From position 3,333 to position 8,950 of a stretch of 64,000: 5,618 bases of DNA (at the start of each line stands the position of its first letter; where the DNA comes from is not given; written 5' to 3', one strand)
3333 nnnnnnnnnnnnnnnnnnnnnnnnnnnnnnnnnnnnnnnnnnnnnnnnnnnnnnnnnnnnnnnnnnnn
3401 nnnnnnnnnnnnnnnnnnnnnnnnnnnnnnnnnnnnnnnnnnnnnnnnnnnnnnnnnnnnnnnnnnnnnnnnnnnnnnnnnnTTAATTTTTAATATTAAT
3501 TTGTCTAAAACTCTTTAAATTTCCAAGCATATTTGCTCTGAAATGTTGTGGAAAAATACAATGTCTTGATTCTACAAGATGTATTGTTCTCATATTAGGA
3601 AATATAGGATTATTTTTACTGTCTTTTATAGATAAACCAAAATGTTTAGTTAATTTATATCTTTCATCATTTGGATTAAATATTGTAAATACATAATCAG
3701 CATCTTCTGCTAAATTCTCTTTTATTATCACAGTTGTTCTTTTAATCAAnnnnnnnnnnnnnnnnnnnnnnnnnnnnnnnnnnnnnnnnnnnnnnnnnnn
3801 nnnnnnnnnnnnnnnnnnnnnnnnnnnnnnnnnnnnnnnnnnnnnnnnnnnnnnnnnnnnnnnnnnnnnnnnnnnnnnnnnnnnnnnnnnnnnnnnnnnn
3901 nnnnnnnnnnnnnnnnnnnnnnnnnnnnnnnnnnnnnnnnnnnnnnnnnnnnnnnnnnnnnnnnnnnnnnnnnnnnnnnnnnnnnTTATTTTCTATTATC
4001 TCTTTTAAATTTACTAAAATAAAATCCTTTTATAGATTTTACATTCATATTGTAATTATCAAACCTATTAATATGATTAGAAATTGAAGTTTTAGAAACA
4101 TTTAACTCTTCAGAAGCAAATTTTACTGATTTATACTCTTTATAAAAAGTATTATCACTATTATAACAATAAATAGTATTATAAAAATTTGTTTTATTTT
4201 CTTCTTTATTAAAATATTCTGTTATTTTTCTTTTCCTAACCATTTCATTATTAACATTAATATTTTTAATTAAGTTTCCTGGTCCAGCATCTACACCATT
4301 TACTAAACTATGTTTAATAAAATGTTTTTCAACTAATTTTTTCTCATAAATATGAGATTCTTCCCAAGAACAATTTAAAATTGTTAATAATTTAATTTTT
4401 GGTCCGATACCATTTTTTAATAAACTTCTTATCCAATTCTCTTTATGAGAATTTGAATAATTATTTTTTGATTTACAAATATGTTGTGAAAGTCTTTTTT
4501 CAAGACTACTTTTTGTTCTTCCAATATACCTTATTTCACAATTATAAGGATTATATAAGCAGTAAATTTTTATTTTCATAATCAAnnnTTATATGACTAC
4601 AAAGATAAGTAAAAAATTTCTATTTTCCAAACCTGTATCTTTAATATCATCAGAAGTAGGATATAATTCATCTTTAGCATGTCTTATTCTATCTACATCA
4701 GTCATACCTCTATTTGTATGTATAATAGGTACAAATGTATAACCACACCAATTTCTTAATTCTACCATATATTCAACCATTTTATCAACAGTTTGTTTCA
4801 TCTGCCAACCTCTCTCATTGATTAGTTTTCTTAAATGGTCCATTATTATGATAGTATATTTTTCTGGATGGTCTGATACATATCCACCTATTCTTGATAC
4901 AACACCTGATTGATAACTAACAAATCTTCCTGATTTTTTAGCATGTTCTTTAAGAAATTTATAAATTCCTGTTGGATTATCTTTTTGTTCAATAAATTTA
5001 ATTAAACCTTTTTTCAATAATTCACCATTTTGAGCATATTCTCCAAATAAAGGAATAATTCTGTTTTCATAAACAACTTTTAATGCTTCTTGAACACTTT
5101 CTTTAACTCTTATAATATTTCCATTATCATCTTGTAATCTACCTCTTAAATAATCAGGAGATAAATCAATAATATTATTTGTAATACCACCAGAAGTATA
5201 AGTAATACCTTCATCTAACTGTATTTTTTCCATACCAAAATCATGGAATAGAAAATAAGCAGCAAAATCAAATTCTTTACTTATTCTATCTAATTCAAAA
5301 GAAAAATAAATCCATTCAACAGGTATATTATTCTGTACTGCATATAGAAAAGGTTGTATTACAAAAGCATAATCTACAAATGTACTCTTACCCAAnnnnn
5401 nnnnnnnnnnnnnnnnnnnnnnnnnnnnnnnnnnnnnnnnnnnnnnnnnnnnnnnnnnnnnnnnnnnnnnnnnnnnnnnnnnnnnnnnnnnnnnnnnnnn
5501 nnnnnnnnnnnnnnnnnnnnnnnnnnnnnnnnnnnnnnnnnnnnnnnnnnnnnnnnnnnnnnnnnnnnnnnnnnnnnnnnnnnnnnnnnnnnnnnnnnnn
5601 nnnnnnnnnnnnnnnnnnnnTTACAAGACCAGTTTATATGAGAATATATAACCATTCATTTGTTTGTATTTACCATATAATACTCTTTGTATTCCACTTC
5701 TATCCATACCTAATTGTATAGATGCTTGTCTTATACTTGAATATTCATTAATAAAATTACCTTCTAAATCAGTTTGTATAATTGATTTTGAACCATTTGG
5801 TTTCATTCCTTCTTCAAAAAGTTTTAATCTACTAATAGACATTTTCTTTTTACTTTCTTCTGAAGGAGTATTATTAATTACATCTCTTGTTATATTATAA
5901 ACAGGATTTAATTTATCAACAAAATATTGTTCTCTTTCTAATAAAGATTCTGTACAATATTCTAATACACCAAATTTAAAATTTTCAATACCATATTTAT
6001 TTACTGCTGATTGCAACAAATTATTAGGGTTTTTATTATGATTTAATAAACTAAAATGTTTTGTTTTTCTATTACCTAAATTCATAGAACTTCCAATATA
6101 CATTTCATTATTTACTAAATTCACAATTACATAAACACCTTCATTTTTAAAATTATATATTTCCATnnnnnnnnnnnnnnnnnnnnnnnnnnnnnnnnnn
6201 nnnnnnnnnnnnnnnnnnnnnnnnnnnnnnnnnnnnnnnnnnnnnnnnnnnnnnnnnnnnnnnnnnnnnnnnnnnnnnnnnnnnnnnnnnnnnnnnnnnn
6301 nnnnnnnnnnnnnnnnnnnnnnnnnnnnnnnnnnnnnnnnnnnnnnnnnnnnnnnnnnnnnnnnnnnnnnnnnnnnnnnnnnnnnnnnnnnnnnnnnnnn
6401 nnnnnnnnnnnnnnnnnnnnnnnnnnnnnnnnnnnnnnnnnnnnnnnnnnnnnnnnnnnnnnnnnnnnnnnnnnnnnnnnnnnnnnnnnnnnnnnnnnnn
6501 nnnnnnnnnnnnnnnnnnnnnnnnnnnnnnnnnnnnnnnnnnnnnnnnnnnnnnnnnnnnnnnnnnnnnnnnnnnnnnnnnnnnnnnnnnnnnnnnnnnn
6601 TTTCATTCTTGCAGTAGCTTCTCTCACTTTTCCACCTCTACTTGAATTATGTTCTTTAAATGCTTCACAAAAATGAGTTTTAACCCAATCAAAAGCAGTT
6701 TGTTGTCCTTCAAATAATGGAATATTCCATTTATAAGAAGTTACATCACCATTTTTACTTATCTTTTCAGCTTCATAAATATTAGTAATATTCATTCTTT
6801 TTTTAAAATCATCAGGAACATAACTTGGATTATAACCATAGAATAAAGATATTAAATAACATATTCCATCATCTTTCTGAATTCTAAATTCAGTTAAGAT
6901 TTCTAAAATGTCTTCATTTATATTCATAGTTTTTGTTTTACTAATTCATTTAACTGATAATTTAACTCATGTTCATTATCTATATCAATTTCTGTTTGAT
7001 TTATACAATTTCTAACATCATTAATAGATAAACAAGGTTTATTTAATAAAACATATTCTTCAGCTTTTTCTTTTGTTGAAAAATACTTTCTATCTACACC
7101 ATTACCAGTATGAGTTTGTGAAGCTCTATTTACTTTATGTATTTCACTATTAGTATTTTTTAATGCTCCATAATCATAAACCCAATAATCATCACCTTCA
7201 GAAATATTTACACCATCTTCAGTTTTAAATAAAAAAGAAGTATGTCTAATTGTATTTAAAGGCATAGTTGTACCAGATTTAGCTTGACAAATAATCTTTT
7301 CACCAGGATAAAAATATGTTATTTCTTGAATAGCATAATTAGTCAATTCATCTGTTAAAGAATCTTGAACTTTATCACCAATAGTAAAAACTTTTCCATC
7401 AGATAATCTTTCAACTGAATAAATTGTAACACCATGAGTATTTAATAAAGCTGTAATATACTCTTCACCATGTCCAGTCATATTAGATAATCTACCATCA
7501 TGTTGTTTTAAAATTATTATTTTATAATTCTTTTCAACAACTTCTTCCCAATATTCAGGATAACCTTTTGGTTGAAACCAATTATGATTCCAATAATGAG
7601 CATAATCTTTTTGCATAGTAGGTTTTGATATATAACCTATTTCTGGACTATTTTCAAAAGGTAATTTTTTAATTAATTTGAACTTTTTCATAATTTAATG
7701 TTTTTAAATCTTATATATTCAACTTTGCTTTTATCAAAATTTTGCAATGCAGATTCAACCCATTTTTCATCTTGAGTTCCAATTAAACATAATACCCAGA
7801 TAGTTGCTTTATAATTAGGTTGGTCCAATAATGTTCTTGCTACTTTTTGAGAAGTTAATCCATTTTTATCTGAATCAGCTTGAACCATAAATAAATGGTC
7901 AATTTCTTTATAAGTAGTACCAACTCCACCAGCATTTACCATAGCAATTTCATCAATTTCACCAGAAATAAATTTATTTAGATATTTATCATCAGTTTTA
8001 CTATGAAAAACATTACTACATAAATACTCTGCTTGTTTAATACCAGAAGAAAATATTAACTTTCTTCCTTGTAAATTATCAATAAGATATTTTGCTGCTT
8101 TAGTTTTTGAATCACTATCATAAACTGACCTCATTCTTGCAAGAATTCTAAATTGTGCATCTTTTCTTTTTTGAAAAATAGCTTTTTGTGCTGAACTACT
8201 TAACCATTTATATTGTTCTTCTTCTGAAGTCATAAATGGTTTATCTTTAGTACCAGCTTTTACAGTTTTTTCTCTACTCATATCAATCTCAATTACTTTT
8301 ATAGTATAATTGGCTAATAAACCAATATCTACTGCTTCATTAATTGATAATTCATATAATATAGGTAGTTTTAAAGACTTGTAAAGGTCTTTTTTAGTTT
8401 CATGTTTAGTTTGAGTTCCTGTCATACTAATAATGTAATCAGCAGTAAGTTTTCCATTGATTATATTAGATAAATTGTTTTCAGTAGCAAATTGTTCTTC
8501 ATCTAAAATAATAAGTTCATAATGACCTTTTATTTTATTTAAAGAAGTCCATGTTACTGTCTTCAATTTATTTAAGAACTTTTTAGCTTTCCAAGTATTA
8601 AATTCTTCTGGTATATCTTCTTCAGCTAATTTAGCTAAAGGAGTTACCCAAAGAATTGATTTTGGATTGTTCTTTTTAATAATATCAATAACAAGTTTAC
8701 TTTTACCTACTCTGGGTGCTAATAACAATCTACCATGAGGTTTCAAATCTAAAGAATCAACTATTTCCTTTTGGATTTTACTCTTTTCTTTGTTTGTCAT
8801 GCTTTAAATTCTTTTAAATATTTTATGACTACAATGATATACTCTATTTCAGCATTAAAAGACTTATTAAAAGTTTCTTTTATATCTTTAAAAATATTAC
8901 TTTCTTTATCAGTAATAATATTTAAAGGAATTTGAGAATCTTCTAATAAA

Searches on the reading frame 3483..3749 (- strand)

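Call 30: search_protein_families(library=phrogs, proteins=[window:3483-3749:-], max_evalue=0.001)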
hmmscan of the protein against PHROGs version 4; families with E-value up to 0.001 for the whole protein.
window:3483-3749:- (88 aa): 1 family
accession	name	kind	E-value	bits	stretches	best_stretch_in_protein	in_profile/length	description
phrog_15558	-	unknown function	5.9e-31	109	1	10-87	326-403/403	-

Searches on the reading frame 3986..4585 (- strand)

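Call 30: search_protein_families(library=phrogs, proteins=[window:3986-4585:-], max_evalue=0.001)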
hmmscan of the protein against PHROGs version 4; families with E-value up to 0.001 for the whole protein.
window:3986-4585:- (199 aa): 0 families

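Call 63: search_protein_families(library=pfam, proteins=[window:3986-4585:-], max_evalue=0.01)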
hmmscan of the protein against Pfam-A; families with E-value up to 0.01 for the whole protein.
window:3986-4585:- (199 aa): 2 families
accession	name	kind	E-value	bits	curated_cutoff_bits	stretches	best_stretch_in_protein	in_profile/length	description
PF07453.19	NUMOD1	-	0.00014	22.4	22.8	1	138-172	3-37/37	NUMOD1 domain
PF18024.7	HTH_50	-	0.0089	16.1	27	0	147-176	19-48/50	Helix-turn-helix domain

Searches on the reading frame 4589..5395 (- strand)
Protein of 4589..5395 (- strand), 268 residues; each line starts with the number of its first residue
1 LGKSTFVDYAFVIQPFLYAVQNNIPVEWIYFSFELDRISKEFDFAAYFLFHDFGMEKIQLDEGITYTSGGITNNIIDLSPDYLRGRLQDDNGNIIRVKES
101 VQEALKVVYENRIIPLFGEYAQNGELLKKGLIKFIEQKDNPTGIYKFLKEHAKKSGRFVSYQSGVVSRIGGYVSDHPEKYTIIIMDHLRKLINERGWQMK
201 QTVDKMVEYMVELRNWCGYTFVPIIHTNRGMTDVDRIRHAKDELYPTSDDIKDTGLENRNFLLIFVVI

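Call 30: search_protein_families(library=phrogs, proteins=[window:4589-5395:-], max_evalue=0.001)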
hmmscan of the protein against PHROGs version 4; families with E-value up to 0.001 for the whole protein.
window:4589-5395:- (268 aa): 1 family
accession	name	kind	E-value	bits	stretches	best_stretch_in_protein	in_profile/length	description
phrog_15558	-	unknown function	1.3e-83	282.4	1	24-256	95-328/403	-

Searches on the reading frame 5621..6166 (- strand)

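Call 63: search_protein_families(library=pfam, proteins=[window:5621-6166:-], max_evalue=0.01)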
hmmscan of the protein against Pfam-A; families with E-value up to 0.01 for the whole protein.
window:5621-6166:- (181 aa): 4 families
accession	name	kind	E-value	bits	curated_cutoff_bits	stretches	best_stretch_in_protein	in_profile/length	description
PF22083.2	I-HmuI_NUMOD-like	-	6.9e-10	38.8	27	1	139-175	9-45/46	DNA endonuclease I-HmuI-like, NUMOD-like domain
PF01541.30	GIY-YIG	-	7.4e-09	36.2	22.6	1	10-91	3-78/78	GIY-YIG catalytic domain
PF07453.19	NUMOD1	-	7.4e-07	29.7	22.8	1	127-160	1-34/37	NUMOD1 domain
PF19835.5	SegE_GIY-YIG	-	0.0065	17.1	25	0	11-73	20-89/123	Putative endonuclease segE, GIY-YIG domain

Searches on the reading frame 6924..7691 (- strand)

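Call 30: search_protein_families(library=phrogs, proteins=[window:6924-7691:-], max_evalue=0.001)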
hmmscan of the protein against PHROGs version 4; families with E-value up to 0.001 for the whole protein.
window:6924-7691:- (255 aa): 1 family
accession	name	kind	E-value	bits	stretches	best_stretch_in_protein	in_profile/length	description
phrog_11079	-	unknown function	3.1e-52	178.7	1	1-232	1-249/270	-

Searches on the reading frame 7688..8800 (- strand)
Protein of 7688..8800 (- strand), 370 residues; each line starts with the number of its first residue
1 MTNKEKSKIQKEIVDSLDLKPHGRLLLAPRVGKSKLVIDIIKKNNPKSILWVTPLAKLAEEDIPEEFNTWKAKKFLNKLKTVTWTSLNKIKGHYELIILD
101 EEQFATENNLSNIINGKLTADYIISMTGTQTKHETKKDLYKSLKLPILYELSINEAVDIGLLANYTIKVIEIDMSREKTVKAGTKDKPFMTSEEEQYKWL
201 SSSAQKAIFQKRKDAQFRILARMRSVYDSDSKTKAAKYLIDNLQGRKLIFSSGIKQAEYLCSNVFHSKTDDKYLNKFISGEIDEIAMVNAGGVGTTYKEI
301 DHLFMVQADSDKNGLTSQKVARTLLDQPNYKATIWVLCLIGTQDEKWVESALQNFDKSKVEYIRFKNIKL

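Call 3: search_protein_families(library=pfam, proteins=[window:7688-8800:-], max_evalue=0.01)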
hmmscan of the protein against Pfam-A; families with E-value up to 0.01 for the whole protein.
window:7688-8800:- (370 aa): 0 families

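Call 30: search_protein_families(library=phrogs, proteins=[window:7688-8800:-], max_evalue=0.001)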
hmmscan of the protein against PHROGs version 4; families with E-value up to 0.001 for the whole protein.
window:7688-8800:- (370 aa): 2 families
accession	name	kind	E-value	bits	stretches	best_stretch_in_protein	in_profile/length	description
phrog_16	-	DNA, RNA and nucleotide metabolism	4.4e-15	56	1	22-362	292-619/986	DNA helicase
phrog_9690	-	DNA, RNA and nucleotide metabolism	0.0005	20.2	1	95-213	42-160/306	DNA helicase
